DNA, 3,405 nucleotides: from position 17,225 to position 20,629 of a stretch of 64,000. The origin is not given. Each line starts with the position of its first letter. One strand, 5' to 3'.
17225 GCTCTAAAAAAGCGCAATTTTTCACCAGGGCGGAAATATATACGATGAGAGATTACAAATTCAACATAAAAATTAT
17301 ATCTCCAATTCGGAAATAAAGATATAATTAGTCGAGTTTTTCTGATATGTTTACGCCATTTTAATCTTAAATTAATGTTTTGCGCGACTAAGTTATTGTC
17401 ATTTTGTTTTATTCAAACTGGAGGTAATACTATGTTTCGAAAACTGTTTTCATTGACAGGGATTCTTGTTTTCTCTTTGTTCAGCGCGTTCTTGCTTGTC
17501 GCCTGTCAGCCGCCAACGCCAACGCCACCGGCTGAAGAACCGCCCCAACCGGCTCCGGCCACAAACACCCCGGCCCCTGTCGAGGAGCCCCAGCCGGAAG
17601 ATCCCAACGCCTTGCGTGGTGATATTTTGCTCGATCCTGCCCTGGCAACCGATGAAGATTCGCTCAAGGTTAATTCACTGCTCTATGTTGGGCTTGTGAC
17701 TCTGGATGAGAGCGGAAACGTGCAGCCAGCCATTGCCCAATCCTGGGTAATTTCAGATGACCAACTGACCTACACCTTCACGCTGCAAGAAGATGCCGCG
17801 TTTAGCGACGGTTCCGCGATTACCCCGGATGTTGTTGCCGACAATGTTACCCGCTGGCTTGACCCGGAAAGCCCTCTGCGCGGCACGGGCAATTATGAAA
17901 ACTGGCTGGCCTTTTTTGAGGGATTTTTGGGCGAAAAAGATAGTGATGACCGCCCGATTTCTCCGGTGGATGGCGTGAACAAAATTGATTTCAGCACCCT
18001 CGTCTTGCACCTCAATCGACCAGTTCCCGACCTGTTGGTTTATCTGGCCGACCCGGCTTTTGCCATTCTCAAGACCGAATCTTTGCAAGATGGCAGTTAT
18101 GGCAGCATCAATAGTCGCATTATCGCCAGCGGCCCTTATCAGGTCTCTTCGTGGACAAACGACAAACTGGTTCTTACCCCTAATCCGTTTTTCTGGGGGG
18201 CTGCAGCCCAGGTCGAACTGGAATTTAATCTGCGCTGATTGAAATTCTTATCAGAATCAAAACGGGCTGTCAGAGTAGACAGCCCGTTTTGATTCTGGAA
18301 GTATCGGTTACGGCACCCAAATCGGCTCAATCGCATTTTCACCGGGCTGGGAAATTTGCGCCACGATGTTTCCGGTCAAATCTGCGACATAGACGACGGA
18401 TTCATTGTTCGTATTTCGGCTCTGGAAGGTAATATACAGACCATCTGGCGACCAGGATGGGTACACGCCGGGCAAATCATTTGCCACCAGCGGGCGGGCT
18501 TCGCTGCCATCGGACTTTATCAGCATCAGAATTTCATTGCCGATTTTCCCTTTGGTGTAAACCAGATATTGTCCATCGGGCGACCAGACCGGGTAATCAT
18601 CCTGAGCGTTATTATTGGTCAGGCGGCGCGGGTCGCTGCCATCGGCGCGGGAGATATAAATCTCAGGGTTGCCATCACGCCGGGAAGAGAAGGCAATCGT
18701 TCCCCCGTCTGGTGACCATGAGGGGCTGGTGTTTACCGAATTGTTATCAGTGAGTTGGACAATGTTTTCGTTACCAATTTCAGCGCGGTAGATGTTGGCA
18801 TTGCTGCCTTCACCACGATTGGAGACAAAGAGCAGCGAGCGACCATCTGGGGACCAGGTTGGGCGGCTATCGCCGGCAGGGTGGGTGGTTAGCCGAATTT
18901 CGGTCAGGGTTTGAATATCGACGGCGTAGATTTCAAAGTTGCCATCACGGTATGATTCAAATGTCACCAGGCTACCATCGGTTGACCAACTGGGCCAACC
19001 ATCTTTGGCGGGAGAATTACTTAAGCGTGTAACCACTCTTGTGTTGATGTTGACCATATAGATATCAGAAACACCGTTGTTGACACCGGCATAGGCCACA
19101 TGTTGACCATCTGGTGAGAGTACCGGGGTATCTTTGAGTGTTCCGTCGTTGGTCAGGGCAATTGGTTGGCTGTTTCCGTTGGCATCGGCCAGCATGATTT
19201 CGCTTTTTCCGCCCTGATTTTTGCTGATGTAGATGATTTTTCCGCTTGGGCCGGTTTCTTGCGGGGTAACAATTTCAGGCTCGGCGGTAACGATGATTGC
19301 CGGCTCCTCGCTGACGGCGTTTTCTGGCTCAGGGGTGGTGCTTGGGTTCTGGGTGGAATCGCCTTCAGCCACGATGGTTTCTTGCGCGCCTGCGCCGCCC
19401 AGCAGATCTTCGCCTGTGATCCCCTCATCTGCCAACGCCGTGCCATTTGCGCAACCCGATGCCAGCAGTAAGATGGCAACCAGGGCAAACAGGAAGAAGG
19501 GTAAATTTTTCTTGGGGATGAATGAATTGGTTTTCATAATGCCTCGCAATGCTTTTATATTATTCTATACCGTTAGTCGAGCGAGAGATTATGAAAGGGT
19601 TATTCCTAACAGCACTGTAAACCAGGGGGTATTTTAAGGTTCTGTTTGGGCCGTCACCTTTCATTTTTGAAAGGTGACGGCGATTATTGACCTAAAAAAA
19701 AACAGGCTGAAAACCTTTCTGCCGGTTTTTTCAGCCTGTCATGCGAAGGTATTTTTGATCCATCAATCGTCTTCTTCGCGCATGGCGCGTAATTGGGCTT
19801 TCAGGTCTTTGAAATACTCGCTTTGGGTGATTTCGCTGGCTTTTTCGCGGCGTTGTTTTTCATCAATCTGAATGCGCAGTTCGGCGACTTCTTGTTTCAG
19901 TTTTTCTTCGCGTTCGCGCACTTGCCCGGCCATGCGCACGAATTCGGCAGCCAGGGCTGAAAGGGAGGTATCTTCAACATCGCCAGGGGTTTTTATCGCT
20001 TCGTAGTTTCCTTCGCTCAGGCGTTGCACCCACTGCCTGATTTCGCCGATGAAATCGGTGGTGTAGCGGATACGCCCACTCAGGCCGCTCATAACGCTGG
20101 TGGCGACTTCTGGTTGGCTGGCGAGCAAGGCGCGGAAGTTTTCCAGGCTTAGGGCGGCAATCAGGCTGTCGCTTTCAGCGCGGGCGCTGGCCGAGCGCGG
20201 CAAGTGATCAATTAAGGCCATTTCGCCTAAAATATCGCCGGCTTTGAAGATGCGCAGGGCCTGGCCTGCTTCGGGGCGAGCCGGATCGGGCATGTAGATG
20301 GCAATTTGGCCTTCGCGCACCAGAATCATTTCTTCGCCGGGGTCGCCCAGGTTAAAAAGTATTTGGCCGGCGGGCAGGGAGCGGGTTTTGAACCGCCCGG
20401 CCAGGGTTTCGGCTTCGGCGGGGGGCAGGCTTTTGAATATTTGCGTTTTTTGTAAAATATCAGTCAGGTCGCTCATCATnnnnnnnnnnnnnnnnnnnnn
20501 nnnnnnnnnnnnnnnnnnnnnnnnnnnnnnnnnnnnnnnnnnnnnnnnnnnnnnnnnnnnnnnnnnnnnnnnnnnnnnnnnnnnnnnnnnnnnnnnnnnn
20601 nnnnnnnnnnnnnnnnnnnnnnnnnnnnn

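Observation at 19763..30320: Nine-gene operon wiring a STAND-cyclase and three cNMP receptors to an RsbW/RsbV/PP2C partner switch and two patatin phospholipases, with no sigma factor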

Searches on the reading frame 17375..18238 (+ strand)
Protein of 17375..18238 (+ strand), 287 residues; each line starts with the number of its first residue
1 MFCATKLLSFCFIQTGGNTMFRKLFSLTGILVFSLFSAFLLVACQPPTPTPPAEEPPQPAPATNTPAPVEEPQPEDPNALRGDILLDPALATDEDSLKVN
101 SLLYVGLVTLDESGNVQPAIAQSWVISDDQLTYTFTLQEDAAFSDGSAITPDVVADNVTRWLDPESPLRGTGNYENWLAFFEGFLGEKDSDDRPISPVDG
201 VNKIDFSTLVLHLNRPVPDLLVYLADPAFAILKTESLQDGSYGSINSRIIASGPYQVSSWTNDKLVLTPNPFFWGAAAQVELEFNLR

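Call 6: search_protein_families(library=pfam, proteins=[window:17375-18238:+], max_evalue=0.001)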
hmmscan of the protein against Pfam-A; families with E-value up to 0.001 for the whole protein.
window:17375-18238:+ (287 aa): 1 family
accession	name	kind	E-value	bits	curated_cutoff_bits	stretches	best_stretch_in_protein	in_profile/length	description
PF00496.27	SBP_bac_5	-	9.9e-31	107.6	32.4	1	115-279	1-147/368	Bacterial extracellular solute-binding proteins, family 5 Middle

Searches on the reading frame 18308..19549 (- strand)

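Call 6: search_protein_families(library=pfam, proteins=[window:18308-19549:-], max_evalue=0.001)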
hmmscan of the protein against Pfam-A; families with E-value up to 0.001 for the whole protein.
window:18308-19549:- (413 aa): 8 families
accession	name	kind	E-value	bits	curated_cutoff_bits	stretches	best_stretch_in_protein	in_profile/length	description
PF07676.18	PD40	-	4.3e-52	173.5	20.9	5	265-299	3-38/38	WD40-like Beta Propeller Repeat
PF00930.27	DPPIV_N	-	1e-12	47.9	22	0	250-314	22-82/354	Dipeptidyl peptidase IV (DPP IV) N-terminal region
PF25174.1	Beta-prop_THOC3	-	3.5e-08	33.2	305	1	188-341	10-156/272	THOC3 beta-propeller domain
PF14583.12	Pectate_lyase22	-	1.6e-05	24.3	30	0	239-301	321-381/386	Oligogalacturonate lyase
PF02897.21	Peptidase_S9_N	-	6.6e-05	22.3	24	0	188-338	131-300/414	Prolyl oligopeptidase, N-terminal beta-propeller domain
PF23414.1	Beta-prop_EML_2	-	6.8e-05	22.8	90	0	127-218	72-159/266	Echinoderm microtubule-associated protein second beta-propeller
PF24797.1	Beta-prop_WDR35_TULP_N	-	0.00015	21.4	80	0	187-247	122-179/332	WDR35/TULP4 N-terminal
PF25460.1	Beta-prop_Aladin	-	0.00036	20.2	171.1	0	187-299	117-221/340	Aladin seven-bladed propeller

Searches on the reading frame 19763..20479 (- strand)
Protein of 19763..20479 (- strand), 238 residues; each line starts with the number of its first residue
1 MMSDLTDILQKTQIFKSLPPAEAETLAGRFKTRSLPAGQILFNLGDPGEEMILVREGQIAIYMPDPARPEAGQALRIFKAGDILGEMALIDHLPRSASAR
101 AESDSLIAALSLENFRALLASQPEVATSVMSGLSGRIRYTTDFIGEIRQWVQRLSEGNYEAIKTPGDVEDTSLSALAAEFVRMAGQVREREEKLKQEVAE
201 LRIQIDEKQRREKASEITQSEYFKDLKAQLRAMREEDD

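Call 4: search_protein_families(library=pfam, proteins=[window:19763-20479:-], max_evalue=0.01)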
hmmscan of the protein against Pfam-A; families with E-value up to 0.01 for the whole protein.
window:19763-20479:- (238 aa): 2 families
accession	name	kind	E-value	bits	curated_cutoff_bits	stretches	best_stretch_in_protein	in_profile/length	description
PF00027.35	cNMP_binding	-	2.4e-19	69.5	27.5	1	33-121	2-88/89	Cyclic nucleotide-binding domain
PF13919.11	ASXH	-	0.0074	16.8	25.8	0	133-160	71-97/130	Asx homology domain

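Call 8: search_protein_families(library=padloc, proteins=[window:19763-20479:-], max_evalue=0.01)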
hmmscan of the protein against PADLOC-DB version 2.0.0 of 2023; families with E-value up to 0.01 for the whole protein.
window:19763-20479:- (238 aa): 5 families
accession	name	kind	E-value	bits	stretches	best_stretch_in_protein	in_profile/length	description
PDLC00731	Effector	-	1.7e-11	41.7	1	8-149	19-153/306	TIR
PDLC02371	PycTIR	-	1.1e-10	39.3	1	23-148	30-149/288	-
PDLC00732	Effector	-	1.2e-09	35.6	1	6-150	13-150/301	TIR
PDLC00734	PycC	-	2.5e-05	21.6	1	23-101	26-97/374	Pycsar cyclase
PDLC00604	ZorA1|ZorA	-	0.0033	13.9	1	117-234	251-373/639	MotA/ExbB/TolQ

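Call 9: search_protein_families(library=ncbifam, proteins=[window:19763-20479:-], max_evalue=0.01)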
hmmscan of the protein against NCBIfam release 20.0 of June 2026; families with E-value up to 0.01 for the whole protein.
window:19763-20479:- (238 aa): 6 families
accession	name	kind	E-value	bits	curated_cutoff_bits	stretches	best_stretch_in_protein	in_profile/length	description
NF008732.0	PRK11753.1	equivalog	4.5e-12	45.9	266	1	23-146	16-138/214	cAMP-activated global transcriptional regulator CRP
NF041163.2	encap_f2b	equivalog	2.1e-08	33.7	400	1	22-132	87-196/450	family 2B encapsulin nanocompartment shell protein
NF058543.1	ActPatMycb56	equivalog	3e-08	32.9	460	1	13-130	2-115/317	acetyltransferase Pat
TIGR03896.1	cyc_nuc_ocin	subfamily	7.4e-07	28.8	161.05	1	32-153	10-130/317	bacteriocin-type transport-associated protein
NF006901.0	PRK09392.1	equivalog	0.00034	20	211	1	8-141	8-138/236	transcriptional activator FtrB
NF008365.0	PRK11161.1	subfamily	0.0045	16.3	228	1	34-144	51-158/250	fumarate/nitrate reduction transcriptional regulator Fnr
